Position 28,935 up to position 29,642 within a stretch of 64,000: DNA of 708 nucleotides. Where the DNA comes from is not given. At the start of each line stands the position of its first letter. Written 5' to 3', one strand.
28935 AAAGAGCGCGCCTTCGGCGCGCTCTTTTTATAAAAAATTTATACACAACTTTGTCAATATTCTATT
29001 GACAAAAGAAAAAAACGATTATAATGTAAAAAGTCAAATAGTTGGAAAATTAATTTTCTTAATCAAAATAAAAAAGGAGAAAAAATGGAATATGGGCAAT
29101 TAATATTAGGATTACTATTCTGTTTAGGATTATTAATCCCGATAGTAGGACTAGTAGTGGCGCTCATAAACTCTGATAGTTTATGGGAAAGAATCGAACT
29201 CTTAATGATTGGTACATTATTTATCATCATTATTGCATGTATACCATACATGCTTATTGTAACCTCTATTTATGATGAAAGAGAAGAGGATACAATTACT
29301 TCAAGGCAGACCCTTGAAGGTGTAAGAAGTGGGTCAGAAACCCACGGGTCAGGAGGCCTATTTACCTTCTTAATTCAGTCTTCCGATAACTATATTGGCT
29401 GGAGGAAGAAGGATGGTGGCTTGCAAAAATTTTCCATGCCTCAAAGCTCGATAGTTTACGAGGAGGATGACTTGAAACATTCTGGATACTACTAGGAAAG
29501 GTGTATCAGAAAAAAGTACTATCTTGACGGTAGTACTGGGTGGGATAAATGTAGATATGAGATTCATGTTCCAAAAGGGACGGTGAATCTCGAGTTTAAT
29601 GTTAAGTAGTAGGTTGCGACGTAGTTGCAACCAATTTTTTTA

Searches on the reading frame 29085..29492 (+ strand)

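Call 70: search_protein_families(library=pfam, proteins=[window:29085-29492:+], max_evalue=0.01)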
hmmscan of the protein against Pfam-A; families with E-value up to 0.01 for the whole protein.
window:29085-29492:+ (136 aa): 1 family
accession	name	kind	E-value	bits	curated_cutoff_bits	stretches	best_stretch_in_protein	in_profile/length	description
PF20059.4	DUF6458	-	0.0024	18.5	27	1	12-84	3-73/78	Domain of unknown function (DUF6458)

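Call 75: search_protein_families(library=phrogs, proteins=[window:29085-29492:+], max_evalue=0.001)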
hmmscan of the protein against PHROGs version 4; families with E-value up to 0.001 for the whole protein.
window:29085-29492:+ (136 aa): 0 families
